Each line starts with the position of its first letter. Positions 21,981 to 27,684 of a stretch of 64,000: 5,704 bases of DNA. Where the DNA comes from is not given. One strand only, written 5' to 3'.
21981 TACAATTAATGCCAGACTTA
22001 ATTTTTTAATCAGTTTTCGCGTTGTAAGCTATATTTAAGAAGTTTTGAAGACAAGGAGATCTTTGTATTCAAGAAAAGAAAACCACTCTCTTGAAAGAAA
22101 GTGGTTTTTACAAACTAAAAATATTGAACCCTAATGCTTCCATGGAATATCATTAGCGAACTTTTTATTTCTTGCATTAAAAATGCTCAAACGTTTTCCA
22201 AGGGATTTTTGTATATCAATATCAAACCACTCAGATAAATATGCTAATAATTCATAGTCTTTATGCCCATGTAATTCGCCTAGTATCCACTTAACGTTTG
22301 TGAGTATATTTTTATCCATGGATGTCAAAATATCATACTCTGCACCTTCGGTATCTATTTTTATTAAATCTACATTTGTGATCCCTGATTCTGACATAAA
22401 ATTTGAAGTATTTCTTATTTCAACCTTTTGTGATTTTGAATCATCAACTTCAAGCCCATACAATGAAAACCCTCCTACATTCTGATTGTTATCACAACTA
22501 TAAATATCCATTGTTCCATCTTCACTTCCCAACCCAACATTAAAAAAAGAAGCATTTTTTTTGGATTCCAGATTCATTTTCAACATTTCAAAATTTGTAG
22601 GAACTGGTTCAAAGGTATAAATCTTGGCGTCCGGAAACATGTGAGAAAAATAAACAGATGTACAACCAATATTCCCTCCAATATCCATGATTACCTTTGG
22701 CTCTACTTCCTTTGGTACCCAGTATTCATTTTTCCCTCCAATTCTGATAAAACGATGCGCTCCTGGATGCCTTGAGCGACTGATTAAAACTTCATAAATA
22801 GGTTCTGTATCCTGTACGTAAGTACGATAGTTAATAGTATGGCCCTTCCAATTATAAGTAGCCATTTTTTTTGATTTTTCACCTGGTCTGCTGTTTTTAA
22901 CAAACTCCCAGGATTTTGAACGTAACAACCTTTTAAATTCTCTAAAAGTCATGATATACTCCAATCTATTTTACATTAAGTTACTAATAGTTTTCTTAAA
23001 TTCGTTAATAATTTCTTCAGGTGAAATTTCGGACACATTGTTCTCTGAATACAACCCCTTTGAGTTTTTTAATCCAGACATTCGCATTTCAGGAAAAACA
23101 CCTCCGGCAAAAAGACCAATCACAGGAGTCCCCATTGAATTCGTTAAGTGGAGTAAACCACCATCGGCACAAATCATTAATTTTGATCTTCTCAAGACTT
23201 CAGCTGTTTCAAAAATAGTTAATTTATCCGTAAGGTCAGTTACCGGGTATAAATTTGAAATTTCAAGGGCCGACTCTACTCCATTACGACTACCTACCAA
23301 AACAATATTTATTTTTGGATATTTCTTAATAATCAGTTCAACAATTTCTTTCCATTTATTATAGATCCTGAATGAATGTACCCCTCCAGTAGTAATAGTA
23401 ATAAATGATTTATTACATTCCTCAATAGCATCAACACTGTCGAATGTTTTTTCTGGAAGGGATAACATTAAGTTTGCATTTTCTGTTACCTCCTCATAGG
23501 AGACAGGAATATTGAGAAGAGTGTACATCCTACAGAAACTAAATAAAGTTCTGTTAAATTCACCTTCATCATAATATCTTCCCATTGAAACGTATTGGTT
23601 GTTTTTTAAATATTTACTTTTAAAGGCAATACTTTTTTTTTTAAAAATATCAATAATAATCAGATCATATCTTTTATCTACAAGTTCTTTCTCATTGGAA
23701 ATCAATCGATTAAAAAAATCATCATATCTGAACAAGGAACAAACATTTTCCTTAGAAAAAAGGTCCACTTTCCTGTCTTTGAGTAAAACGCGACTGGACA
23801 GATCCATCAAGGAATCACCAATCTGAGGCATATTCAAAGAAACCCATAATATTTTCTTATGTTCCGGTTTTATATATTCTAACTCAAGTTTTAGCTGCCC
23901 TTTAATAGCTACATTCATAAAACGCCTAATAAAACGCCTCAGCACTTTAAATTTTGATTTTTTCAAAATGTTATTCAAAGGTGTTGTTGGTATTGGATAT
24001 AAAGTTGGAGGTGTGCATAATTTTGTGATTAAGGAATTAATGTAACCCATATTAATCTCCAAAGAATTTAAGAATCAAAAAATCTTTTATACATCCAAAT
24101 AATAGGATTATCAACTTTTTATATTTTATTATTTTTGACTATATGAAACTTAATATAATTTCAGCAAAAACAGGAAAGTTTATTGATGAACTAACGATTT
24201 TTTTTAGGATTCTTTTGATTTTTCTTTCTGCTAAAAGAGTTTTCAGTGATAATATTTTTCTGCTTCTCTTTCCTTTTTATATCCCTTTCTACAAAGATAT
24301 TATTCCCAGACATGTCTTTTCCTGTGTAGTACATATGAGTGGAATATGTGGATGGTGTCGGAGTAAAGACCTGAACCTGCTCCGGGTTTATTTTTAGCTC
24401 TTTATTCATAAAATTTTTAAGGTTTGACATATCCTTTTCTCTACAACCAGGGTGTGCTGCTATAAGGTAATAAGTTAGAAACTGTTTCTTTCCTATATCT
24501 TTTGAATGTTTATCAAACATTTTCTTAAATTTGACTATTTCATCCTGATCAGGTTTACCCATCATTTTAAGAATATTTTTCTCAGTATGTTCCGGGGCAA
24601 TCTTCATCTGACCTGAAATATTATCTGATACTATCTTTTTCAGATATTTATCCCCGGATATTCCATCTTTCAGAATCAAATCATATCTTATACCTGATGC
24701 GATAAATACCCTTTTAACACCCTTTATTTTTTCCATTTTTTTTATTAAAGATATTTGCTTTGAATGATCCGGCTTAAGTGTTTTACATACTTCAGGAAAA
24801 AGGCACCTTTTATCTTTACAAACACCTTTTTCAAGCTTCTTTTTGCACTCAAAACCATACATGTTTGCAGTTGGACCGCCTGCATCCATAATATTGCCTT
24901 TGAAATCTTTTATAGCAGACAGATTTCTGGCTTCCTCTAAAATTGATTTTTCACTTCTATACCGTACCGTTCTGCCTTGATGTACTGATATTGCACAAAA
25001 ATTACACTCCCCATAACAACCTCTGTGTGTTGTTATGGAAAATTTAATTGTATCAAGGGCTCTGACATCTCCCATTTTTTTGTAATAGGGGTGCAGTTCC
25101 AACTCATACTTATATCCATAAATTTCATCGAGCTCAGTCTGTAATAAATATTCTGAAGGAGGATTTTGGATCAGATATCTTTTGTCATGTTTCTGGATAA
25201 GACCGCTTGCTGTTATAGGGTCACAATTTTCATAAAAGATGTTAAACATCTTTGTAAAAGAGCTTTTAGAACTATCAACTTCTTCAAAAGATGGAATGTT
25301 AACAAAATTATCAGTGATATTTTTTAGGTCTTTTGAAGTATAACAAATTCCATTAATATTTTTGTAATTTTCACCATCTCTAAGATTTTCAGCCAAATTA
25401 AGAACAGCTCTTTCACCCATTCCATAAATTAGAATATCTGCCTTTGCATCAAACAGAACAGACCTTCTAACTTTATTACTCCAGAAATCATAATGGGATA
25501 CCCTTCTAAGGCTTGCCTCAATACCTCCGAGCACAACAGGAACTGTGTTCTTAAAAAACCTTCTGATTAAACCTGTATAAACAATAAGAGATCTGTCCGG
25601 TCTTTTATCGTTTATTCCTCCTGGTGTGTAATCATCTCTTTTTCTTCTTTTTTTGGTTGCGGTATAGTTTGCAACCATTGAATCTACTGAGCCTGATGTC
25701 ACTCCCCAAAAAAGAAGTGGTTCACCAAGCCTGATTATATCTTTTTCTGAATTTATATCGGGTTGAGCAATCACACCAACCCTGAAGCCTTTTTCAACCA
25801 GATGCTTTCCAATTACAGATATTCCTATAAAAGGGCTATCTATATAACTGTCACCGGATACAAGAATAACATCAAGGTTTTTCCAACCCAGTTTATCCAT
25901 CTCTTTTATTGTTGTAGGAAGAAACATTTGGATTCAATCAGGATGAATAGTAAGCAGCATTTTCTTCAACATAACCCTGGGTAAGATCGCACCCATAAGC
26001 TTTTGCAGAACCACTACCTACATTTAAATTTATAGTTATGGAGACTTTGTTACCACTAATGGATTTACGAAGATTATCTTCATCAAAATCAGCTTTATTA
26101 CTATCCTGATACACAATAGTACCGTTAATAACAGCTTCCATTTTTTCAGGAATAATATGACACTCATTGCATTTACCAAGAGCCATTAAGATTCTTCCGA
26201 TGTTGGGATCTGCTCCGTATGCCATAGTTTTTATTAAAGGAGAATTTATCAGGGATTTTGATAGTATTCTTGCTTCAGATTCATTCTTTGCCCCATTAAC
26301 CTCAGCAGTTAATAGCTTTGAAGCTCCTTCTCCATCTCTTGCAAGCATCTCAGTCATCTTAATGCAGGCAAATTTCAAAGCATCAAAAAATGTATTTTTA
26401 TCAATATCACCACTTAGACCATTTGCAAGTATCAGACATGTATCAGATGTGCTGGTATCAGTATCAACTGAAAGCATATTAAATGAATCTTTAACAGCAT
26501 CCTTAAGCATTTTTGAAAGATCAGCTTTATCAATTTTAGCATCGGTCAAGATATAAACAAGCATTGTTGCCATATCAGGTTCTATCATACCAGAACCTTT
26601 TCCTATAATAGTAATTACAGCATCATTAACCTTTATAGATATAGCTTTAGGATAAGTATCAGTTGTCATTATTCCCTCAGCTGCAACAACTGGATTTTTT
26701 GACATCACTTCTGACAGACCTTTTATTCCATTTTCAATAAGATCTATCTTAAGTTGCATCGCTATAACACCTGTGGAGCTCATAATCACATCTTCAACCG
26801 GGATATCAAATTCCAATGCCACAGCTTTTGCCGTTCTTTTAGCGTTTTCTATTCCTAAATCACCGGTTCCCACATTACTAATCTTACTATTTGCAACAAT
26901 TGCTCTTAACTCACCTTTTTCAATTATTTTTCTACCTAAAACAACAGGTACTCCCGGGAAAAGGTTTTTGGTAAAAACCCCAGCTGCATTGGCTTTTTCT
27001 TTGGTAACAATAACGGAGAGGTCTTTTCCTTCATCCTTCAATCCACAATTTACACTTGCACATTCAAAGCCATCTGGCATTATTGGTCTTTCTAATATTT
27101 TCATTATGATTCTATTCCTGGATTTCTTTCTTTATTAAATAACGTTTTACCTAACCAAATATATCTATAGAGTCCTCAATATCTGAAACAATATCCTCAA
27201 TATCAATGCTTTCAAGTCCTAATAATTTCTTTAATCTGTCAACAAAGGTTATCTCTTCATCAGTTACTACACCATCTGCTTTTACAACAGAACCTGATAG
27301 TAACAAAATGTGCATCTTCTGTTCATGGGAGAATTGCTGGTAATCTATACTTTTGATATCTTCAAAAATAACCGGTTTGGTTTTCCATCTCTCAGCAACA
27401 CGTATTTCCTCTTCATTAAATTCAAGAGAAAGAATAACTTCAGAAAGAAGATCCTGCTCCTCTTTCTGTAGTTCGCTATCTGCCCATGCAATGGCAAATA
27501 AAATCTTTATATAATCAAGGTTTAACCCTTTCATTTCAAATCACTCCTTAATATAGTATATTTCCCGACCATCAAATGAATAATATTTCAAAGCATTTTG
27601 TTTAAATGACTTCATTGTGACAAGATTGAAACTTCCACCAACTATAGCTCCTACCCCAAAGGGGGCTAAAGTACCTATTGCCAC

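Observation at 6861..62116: Dense family of MITE-like elements with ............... inverted termini and 4-bp AT-only target duplications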

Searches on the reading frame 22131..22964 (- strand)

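Call 70: search_protein_families(library=pfam, proteins=[window:22131-22964:-], max_evalue=0.00001)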
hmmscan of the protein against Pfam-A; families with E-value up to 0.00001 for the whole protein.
window:22131-22964:- (277 aa): 2 families
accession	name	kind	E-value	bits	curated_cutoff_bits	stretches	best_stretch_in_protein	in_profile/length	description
PF05050.19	Methyltransf_21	-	1.5e-16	61.5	22.7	1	94-248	1-164/173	Methyltransferase FkbM domain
PF05575.17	V_cholerae_RfbT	-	1.5e-06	28.2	27.9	1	91-217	82-211/286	Vibrio cholerae RfbT protein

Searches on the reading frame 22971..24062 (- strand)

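Call 71: search_protein_families(library=pfam, proteins=[window:22971-24062:-], max_evalue=0.00001)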
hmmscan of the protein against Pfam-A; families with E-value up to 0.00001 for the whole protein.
window:22971-24062:- (363 aa): 1 family
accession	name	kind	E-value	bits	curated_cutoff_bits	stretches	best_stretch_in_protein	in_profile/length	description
PF01075.23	Glyco_transf_9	-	1e-12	48.3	22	1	204-319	95-210/247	Glycosyltransferase family 9 (heptosyltransferase)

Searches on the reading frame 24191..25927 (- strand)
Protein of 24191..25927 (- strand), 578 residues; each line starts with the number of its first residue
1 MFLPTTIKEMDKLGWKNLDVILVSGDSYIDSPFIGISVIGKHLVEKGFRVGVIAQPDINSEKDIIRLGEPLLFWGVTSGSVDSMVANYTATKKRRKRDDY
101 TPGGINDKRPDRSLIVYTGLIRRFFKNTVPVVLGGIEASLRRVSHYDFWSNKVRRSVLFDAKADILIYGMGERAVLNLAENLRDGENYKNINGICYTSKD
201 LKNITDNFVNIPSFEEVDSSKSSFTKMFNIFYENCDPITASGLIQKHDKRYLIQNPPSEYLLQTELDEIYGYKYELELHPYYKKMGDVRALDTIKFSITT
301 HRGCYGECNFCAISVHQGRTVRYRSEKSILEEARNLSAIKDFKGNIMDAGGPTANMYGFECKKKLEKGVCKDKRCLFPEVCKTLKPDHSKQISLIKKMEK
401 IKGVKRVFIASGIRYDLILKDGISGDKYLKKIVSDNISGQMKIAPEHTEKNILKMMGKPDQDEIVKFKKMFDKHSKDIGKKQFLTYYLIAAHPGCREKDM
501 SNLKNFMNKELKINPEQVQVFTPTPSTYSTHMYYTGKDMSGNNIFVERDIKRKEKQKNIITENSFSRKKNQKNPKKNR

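Call 71: search_protein_families(library=pfam, proteins=[window:24191-25927:-], max_evalue=0.00001)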
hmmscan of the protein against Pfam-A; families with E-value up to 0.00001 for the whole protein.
window:24191-25927:- (578 aa): 3 families
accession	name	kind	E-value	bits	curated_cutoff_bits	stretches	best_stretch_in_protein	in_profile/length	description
PF08497.15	Radical_SAM_N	-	1e-120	403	25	1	2-297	1-301/301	Radical SAM N-terminal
PF04055.27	Radical_SAM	-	3e-07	31.2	29.5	1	299-474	2-139/166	Radical SAM superfamily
PF11842.13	DUF3362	-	7.1e-06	26.7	27.6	0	516-557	1-44/151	Domain of unknown function (DUF3362)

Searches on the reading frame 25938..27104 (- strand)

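Call 71: search_protein_families(library=pfam, proteins=[window:25938-27104:-], max_evalue=0.00001)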
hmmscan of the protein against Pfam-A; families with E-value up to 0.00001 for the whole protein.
window:25938-27104:- (388 aa): 1 family
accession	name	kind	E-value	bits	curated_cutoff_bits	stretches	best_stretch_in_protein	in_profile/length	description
PF01960.23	ArgJ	-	7e-121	403.9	32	1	15-387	2-377/377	ArgJ family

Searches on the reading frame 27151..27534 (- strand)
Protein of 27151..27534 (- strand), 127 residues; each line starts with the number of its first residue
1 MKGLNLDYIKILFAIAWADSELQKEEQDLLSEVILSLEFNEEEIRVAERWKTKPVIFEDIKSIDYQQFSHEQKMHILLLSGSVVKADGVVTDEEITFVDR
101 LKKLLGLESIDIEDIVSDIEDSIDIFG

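Call 71: search_protein_families(library=pfam, proteins=[window:27151-27534:-], max_evalue=0.00001)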
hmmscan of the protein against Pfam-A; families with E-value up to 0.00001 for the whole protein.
window:27151-27534:- (127 aa): 1 family
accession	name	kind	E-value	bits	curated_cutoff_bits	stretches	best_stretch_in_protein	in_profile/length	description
PF05099.18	TerB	-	3.2e-13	50.5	24.4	0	61-114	62-115/118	Tellurite resistance protein TerB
